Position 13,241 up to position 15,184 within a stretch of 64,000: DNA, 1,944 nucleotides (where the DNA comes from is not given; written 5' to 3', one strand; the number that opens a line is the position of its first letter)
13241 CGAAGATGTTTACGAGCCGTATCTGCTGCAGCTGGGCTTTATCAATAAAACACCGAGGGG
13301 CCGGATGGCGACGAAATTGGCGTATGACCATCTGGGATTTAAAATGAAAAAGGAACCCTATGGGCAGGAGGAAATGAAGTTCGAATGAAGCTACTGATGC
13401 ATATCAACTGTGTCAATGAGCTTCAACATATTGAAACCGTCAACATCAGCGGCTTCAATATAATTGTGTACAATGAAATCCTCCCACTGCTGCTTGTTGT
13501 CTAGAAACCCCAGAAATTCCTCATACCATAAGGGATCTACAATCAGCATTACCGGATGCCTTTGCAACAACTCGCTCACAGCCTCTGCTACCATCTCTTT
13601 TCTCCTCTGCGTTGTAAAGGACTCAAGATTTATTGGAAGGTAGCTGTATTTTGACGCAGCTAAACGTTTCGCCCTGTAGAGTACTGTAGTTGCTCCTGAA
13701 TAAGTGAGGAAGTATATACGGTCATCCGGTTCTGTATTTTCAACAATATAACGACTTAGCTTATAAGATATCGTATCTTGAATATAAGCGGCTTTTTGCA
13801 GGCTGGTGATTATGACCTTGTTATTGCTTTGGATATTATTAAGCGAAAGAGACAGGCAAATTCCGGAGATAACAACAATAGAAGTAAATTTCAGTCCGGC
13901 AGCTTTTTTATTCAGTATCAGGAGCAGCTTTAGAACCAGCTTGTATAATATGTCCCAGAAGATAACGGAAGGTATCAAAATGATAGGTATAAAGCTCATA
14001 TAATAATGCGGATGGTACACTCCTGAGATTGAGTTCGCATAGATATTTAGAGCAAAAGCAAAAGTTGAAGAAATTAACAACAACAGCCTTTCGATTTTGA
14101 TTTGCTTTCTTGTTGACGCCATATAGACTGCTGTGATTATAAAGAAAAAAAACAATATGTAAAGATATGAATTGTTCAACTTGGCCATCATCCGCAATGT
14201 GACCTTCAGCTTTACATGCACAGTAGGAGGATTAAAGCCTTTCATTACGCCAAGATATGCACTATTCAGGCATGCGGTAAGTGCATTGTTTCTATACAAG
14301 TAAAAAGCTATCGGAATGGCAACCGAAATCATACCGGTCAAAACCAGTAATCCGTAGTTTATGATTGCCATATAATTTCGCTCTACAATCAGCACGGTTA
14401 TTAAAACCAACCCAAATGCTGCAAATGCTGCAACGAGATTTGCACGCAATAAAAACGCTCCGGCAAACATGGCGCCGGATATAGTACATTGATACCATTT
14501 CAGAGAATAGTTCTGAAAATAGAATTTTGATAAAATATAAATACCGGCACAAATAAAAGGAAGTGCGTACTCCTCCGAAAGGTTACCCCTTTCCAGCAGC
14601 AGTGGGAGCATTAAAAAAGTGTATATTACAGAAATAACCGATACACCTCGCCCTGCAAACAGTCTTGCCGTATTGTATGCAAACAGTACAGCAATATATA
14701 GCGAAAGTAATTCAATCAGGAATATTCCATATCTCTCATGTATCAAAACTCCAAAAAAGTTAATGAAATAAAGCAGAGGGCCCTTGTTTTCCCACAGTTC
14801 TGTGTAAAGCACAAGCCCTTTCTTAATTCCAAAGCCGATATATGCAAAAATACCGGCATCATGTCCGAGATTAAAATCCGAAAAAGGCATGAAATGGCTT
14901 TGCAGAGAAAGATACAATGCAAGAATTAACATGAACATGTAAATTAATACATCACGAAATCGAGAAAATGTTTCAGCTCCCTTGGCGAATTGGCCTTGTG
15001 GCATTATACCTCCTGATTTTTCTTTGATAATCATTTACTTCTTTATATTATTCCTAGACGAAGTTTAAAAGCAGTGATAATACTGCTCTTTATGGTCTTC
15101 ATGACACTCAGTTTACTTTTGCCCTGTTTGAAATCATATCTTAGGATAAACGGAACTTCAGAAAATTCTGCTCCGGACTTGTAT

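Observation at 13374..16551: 31-nt direct repeat duplicating the ruvB-stop/queH-start junction brackets a 3.1-kb glycosyltransferase island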

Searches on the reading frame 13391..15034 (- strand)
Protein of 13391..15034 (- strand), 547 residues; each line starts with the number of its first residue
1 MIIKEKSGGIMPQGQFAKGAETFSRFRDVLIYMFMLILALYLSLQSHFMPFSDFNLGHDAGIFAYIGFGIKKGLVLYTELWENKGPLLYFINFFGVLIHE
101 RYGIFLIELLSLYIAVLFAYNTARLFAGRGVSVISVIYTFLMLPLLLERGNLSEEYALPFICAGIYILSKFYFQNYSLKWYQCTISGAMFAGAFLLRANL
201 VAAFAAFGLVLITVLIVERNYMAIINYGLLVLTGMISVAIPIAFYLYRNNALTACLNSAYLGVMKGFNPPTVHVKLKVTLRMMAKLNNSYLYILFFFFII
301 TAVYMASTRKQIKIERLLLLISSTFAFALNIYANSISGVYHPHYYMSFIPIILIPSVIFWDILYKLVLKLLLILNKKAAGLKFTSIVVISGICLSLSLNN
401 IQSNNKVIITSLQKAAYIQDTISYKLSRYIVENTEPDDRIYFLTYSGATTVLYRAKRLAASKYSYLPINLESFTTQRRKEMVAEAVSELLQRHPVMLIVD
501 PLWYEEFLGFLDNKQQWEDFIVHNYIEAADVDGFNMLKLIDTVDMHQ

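Call 6: search_protein_families(library=pfam, proteins=[window:13391-15034:-])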
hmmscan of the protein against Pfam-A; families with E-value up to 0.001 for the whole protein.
window:13391-15034:- (547 aa): 0 families

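Call 14: find_homologous_proteins(query=window:13391-15034:-)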
Query window:13391-15034:- (547 aa): 76 proteins with E <= 0.001 among 8000 candidates.
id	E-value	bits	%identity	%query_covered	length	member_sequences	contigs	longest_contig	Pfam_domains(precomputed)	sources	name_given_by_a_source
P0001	0.0e+0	1170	100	98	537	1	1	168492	PF27757.1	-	-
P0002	7.1e-298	1007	84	100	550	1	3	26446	PF27757.1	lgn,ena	-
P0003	3.1e-283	959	82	98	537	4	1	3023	PF27757.1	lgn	-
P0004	9.7e-203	693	61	94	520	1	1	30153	PF27757.1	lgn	-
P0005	1.4e-91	326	38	86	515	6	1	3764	PF27757.1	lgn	-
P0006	3.7e-91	325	37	88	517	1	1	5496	PF27757.1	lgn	-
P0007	7.2e-91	324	38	90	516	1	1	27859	PF27757.1,PF13231.13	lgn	-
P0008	6.3e-87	311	36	92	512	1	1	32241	PF27757.1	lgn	-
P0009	1.2e-85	307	36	90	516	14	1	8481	PF27757.1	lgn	-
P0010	2.3e-85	306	34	91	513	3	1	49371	PF27757.1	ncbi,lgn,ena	-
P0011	4.6e-84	301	37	90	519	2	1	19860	PF27757.1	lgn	-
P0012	1.4e-82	297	34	91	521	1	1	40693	PF27757.1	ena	-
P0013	1.9e-80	290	36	90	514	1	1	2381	PF27757.1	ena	-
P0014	2.2e-80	289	35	88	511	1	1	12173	PF27757.1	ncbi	-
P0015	3.4e-80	289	35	92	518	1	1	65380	PF27757.1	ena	-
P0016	5.0e-80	288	37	93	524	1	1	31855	PF27757.1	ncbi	-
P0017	1.3e-79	287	33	93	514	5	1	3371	PF27757.1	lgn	-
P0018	1.8e-78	283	34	93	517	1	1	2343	PF27757.1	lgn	-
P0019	2.0e-78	283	34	91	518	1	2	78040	PF27757.1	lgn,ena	-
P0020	1.5e-77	280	34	91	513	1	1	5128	PF27757.1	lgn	-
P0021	2.9e-75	272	32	93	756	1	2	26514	PF13641.13,PF27757.1,PF00535.33,PF13231.13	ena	-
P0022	3.6e-75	272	32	88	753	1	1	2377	PF13641.13,PF27757.1,PF00535.33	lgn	-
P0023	3.6e-75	272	35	90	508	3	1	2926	PF27757.1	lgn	-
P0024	2.3e-74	269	33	95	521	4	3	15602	PF27757.1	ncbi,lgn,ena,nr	ncbi:MAG: hypothetical protein IK118_11035 [Clostridia bacterium]|nr:hypothetical protein [Clostridi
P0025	2.6e-74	269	34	93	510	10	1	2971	PF27757.1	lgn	-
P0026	7.7e-74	268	34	94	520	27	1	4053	PF27757.1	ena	-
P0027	8.3e-74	268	34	90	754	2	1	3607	PF27757.1,PF00535.33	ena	-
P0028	1.1e-73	267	34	91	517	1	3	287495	PF27757.1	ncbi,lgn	-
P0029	1.5e-73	267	35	89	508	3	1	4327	PF27757.1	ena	-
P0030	3.7e-73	265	34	88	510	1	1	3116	PF27757.1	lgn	-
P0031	8.5e-73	264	35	92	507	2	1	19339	PF27757.1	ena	-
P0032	3.6e-72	262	34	91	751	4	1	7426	PF13641.13,PF27757.1,PF00535.33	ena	-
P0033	1.1e-71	261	34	89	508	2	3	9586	PF27757.1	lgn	-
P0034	1.2e-71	261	34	96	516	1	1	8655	PF27757.1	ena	-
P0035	1.2e-71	261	32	91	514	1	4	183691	PF27757.1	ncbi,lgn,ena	-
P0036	1.8e-71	260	34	91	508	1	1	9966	PF27757.1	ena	-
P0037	2.9e-71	259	32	90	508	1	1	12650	PF27757.1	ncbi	-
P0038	3.6e-71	259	32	91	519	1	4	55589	PF27757.1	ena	-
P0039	9.9e-71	257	33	90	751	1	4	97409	PF27757.1,PF00535.33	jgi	-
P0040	2.6e-70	256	31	90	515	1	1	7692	PF27757.1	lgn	-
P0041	1.2e-69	254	35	83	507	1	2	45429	PF27757.1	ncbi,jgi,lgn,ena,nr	ncbi:MAG: hypothetical protein FWF88_02350 [Peptococcaceae bacterium]|nr:hypothetical protein [Pepto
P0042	3.5e-69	252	31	93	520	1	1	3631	PF27757.1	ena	-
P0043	1.0e-67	248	32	92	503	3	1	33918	PF27757.1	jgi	jgi:hypothetical protein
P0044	6.4e-67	245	32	94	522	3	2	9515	PF27757.1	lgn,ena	-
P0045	2.7e-66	243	33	88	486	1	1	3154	PF27757.1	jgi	jgi:hypothetical protein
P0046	6.0e-66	242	31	91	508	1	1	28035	PF27757.1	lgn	-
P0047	2.8e-63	233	31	88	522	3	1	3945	PF27757.1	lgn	-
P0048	1.1e-61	228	33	91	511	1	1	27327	PF27757.1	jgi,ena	-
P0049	1.2e-61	228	31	92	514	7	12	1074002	PF27757.1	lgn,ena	-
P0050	2.8e-61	226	34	89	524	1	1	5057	PF27757.1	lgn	-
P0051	4.0e-59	219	31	86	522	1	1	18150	PF27757.1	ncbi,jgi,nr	ncbi:MAG: hypothetical protein LBI33_10895 [Propionibacteriaceae bacterium]|jgi:hypothetical protein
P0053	1.7e-36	145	31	82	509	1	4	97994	PF27757.1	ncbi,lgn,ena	-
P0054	2.0e-32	131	28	93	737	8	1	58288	PF27757.1,PF00535.33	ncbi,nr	ncbi:glycosyltransferase [Candidatus Saccharibacteria bacterium]|nr:glycosyltransferase [Candidatus 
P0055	9.9e-31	126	26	78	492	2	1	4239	PF27757.1,PF13231.13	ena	-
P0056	5.6e-30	123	26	84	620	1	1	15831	PF04138.21,PF27757.1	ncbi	-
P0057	7.9e-30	123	29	82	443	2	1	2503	PF27757.1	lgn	-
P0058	1.1e-29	122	26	93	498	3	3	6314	PF27757.1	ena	-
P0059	3.9e-29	120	25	81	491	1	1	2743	PF27757.1,PF13231.13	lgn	-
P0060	7.7e-29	119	27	84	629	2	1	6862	PF04138.21,PF27757.1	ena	-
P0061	5.6e-27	113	25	90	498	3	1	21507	PF27757.1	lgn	-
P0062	1.4e-26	112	33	43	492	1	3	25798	PF27757.1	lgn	-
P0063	3.9e-26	110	27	91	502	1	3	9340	PF27757.1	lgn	-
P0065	4.9e-26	110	27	92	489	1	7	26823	PF27757.1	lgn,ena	-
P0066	5.7e-26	110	29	62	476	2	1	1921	PF27757.1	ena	-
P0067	6.9e-24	103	24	88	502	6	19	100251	PF27757.1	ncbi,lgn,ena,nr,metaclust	ncbi:pMT family glycosyltransferase 4-amino-4-deoxy-L-arabinose transferase [Firmicutes bacterium CA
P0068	6.4e-23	100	25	86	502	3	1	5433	PF27757.1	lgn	-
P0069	1.0e-22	99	24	95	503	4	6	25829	PF27757.1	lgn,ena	-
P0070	5.5e-22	97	24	89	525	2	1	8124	PF27757.1,PF13231.13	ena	-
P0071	1.3e-21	95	24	85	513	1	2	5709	PF27757.1,PF13231.13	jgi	jgi:hypothetical protein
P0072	1.9e-17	82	29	58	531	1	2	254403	PF27757.1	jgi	jgi:hypothetical protein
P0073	3.5e-11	61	26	76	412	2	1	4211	PF27757.1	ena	-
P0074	6.6e-7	47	25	70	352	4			PF27757.1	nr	nr:hypothetical protein [uncultured Acetatifactor sp.]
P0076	1.7e-5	42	23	41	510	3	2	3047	PF27757.1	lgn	-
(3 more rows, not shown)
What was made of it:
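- Natural GT2-GT-C and GtrA-GT-C fusions exist among homologues (call 14).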

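Call 16: find_encoding_contigs(protein=P0002, flank=8000, max_places=6)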
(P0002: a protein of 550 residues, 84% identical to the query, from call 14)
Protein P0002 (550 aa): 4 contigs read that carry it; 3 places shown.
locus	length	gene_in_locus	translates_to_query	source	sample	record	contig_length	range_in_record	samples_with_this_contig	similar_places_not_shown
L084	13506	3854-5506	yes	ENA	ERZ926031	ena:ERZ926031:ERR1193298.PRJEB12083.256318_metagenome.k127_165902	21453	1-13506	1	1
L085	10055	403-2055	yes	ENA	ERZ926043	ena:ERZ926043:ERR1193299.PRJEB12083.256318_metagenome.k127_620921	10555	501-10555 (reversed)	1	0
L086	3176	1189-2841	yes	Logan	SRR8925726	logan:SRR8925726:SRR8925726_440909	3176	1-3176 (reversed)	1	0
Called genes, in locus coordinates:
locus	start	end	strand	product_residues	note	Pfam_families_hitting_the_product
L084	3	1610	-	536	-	?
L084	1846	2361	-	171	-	PF02677:QueH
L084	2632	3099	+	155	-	PF04138:GtrA_DPMS_TM (weak)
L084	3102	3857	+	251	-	PF00535:Glycos_transf_2, PF13641:Glyco_tranf_2_3 (weak)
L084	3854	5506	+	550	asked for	PF27757:Competence-induced_Ccs4_N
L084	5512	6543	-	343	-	PF05496:RuvB_N, PF06068:TIP49 (faint), PF00004:AAA, PF07728:AAA_5 (weak), PF17864:AAA_lid_4, PF05491:WHD_RuvB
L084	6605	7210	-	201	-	PF01330:RuvA_N, PF00633:HHH (faint), PF14520:HHH_5, PF07499:RuvA_C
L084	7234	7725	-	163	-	PF02075:RuvC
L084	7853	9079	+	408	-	PF00764:Arginosuc_synth, PF20979:Arginosuc_syn_C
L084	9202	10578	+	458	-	PF00206:Lyase_1, PF14698:ASL_C2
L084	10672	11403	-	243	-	PF05685:Uma2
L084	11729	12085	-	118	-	-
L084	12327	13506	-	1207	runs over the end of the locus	PF02463:SMC_N (weak), PF13476:AAA_23, PF13555:AAA_29 (weak), PF13558:SbcC_Walker_B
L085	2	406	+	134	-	?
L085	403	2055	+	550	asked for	PF27757:Competence-induced_Ccs4_N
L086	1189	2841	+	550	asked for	PF27757:Competence-induced_Ccs4_N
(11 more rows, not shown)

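Call 17: find_encoding_contigs(protein=P0004, flank=8000, max_places=6)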
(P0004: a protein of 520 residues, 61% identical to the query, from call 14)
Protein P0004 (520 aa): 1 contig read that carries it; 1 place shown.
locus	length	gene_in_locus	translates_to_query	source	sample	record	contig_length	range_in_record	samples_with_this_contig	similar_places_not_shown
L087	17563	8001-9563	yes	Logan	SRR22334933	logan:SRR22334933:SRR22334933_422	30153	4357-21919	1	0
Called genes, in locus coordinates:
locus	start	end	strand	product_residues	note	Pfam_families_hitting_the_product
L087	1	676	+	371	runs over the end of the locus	PF02073:Peptidase_M29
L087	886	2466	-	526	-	PF06100:MCRA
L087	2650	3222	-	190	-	PF00440:TetR_N (weak), PF14278:TetR_C_8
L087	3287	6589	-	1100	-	PF04434:SWIM (weak), PF08455:SNF2_assoc, PF00176:SNF2-rel_dom, PF04851:ResIII (faint), PF00271:Helicase_C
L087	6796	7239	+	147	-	PF04138:GtrA_DPMS_TM (weak)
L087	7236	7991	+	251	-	PF00535:Glycos_transf_2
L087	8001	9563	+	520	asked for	PF27757:Competence-induced_Ccs4_N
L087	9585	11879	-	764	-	PF00580:UvrD-helicase, PF13245:AAA_19, PF13361:UvrD_C (weak), PF13538:UvrD_C_2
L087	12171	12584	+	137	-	-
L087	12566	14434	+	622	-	PF01855:POR_N, PF02775:TPP_enzyme_C, PF14697:Fer4_21 (weak)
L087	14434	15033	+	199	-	PF01558:POR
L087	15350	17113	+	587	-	PF00749:tRNA-synt_1c, PF19269:Anticodon_2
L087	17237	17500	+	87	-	PF08922:DUF1905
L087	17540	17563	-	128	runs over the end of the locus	PF10694:DUF2500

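Call 18: find_encoding_contigs(protein=P0003, flank=8000, max_places=6)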
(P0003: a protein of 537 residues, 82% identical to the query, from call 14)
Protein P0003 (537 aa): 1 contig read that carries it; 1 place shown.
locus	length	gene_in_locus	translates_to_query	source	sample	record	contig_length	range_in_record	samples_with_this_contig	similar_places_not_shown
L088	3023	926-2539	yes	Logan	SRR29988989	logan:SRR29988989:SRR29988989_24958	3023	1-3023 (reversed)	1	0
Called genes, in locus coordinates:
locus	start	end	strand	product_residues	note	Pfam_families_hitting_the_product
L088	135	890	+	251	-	PF00535:Glycos_transf_2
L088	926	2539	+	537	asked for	PF27757:Competence-induced_Ccs4_N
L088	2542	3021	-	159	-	?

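Call 26: find_related_loci(query=window:13391-15034:-, collection=viral_contigs, flank=6000)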
Query window:13391-15034:- (547 aa) in viral_contigs; peptide patterns used: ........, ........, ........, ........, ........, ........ (x = any residue, [..] = any of these).
7 stretches matched a pattern, but none encodes a relative of the query by tblastn (E <= 1e-3).

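Call 43: search_protein_families(library=ncbifam, proteins=[window:13391-15034:-], max_evalue=0.01)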
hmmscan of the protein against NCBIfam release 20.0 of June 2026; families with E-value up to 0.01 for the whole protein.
window:13391-15034:- (547 aa): 0 families

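Call 44: search_protein_families(library=pfam, proteins=[window:13391-15034:-], max_evalue=10)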
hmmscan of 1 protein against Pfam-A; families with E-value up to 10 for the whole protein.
window:13391-15034:- (547 aa): 1 family
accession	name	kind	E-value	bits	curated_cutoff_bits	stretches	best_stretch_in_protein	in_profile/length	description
PF01708.21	Gemini_mov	-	2.4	8.4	25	0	17-42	28-53/92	Geminivirus putative movement protein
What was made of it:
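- Tried and rejected: My Pfam and NCBIfam copies gave no hit for the GT-C (calls 6, 43, 44).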

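Call 48: search_solved_structures(query=A1, max_evalue=10)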
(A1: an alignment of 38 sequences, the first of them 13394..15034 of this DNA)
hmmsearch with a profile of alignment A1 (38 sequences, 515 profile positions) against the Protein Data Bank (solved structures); distinct sequences matched with E-value up to 10: 3.
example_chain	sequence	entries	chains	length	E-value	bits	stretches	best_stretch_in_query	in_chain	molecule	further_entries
7yh3_A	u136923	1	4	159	0.39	12.4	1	436-503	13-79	TRAPPC3 from Thorarchaeota SMTZ1-45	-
6vfi_A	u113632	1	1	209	0.71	11.6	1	261-324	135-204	O43_dn18A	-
7w5z_O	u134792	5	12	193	4.9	8.8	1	378-485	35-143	Cytochrome c oxidase subunit TT15 | Mobilization protein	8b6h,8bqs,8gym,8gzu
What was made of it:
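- Tried and rejected: A profile search against PDB sequences gave no significant hit (call 48).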

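Call 59: search_dna_similar(query=window:13394-15034:-, collection=phages, mode=protein, max_rows=10)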
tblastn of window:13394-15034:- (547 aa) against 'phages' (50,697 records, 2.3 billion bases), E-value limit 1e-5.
No match.
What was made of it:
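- On Phage-borne gtrABC conversion module: No GT-C relative in viral contigs (call 26) or in phage genomes (call 59).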

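Call 60: search_dna_similar(query=window:13394-15034:-, collection=plasmids, mode=protein, max_rows=10)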
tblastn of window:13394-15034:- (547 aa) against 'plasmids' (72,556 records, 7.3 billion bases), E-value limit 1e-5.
Records with a match: 1; places in all: 1; records where one place covers at least 80% of the query: 0.
Best place of each record, by identity: <60% 1.
By first word of the organism name: Enterococcus 1.
By predicted mobility (MOB-suite, as given by PLSDB): non-mobilizable 1.
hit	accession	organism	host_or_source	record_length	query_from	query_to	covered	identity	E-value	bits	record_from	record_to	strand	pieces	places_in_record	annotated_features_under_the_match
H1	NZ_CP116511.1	Enterococcus gallinarum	Bos taurus,whole organism,fecal sample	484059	31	189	29%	34.7%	2e-10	72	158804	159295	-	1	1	hypothetical protein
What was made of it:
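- Tried and rejected: GT-C searches of viral contigs, phage genomes and plasmids gave nothing relevant (calls 26, 59, 60).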

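Call 61: predict_structure(alignment_id=A1)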
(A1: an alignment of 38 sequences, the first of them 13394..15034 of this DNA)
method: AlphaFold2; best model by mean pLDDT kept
length: 547 residues; sequences in the alignment: 38
mean_pLDDT: 90.8   pTM: 0.90
mean pLDDT of the five models: 90.8, 90.4, 90.0, 89.0, 88.8
residues with pLDDT >= 90: 438; 70-90: 81; 50-70: 10; < 50: 18
segments of 3 or more residues with pLDDT < 50: 1-17
pLDDT, mean of each block of 10 residues (from residue 1): 38 48 86 98 94 89 96 96 94 97 96 98 96 97 91 95 97 94 98 95 95 96 96 98 97 94 84 92 82 77 72 85 93 90 93 93 94 86 95 93 94 93 95 97 91 97 91 92 96 96 94 95 97 96 67
secondary structure, 60 per line:
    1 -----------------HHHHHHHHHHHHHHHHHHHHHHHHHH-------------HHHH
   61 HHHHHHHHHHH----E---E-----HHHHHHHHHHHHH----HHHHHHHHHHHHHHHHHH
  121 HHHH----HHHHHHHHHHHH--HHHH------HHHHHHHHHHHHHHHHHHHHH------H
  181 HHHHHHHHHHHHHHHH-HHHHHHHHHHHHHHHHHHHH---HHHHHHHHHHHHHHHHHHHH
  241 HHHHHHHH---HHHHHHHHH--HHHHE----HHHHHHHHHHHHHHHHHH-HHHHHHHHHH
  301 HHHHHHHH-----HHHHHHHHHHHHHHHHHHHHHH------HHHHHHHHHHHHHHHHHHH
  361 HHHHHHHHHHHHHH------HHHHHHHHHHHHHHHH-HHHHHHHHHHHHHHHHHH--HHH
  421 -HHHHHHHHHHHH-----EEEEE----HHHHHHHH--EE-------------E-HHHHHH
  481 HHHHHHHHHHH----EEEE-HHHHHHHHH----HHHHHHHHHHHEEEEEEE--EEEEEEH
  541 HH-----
elements in order: H18-43 H57-71 H86-98 H103-124 H129-140 H143-146 H153-173 H180-196 H198-217 H221-248 H252-260 H263-266 H272-289 H291-308 H314-335 H342-374 H381-396 H398-415 H422-433 E439-443 H448-455 H475-491 E496-499 H501-509 H514-524 E525-531 E534-539
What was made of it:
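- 13391..15034 (-): GT-C-fold polytopic membrane glycosyltransferase. The longest ORF is 547 aa; gene callers use the 537-aa start at 15004. Family PF27757 ('Ccs4_N'). Convergent with ruvB, with the two stops 2 nt apart. AlphaFold2 model with pLDDT 90.8 and pTM 0.90 (call 61).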

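Call 63: fold_search(model_id=the predicted structure, library=pdb)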
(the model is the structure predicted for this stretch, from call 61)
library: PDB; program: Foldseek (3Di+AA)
matches with E <= 10: 318; with E <= 0.001: 24
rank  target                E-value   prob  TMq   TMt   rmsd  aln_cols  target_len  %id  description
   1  5f15                  1.1e-07  1.00  0.59  0.59  11.0       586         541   12  Crystal Structure of ArnT from Cupriavidus metallidurans bound to Undecaprenyl phosphate (released 2016-02-17)
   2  5ezm                  1.3e-07  1.00  0.60  0.61  10.5       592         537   12  Crystal Structure of ArnT from Cupriavidus metallidurans in the apo state (released 2016-02-17)
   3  7zli_A                1.1e-06  1.00  0.54  0.46  10.5       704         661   11  Cryo-EM structure of C-mannosyltransferase CeDPY19, in complex with Dol25-P-Man and bound to CMT2-Fab and anti-Fab nan (released 2023-01-11)
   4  8pn9_A                1.1e-06  1.00  0.54  0.46  12.4       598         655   12  Structure of human oligosaccharyltransferase OST-A complex bound to NGI-1 (released 2024-05-08)
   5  7zlg_A                1.2e-06  1.00  0.52  0.45  10.9       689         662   12  Cryo-EM structure of C-mannosyltransferase CeDPY19, in complex with acceptor peptide and bound to CMT2-Fab and anti-Fa (released 2023-01-11)
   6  8b6l_I                3.4e-06  1.00  0.50  0.42  10.6       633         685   12  Subtomogram average of the human Sec61-TRAP-OSTA-translocon (released 2022-12-07)
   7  7oci_F                4.8e-06  1.00  0.55  0.49   9.5       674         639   10  Cryo-EM structure of yeast Ost6p containing oligosaccharyltransferase complex (released 2022-02-16)
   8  6s7o_A                5.0e-06  1.00  0.55  0.48   9.0       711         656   11  Cryo-EM structure of human oligosaccharyltransferase complex OST-A (released 2019-12-18)
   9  9n9j_I                5.2e-06  1.00  0.50  0.41  10.7       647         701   11  Structure of a GRP94 folding intermediate engaged with a CCDC134- and FKBP11-bound secretory translocon (released 2025-11-19)
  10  7e9s_A                5.4e-06  1.00  0.48  0.33  13.5       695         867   12  Archaeal oligosaccharyltransferase AglB from Archaeoglobus fulgidus in complex with an inhibitory peptide and a dolich (released 2021-09-08)
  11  8agc_A                7.7e-06  1.00  0.52  0.43  16.1       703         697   10  Structure of yeast oligosaccharylransferase complex with lipid-linked oligosaccharide and non-acceptor peptide bound (released 2022-12-07)
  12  6c26_A                8.0e-06  1.00  0.50  0.44  11.5       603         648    9  The Cryo-EM structure of a eukaryotic oligosaccharyl transferase complex (released 2018-01-31)
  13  6ftg_5                9.5e-06  1.00  0.50  0.43  14.0       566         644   11  Subtomogram average of OST-containing ribosome-translocon complexes from canine rough microsomal membranes (released 2018-03-21)
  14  8age_A                1.2e-05  1.00  0.57  0.50   9.2       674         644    9  Structure of yeast oligosaccharylransferase complex with acceptor peptide bound (released 2022-12-07)
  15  6ezn_F                1.3e-05  1.00  0.54  0.47  11.1       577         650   10  Cryo-EM structure of the yeast oligosaccharyltransferase (OST) complex (released 2018-01-17)
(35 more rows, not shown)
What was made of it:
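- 13391..15034 (-): Foldseek best matches are ArnT 5f15 (E 1e-7, TM about 0.6), DPY19, STT3, AglB, PglB and AftA (call 63).
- Tried and rejected: The fold comparison was needed instead (call 63).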
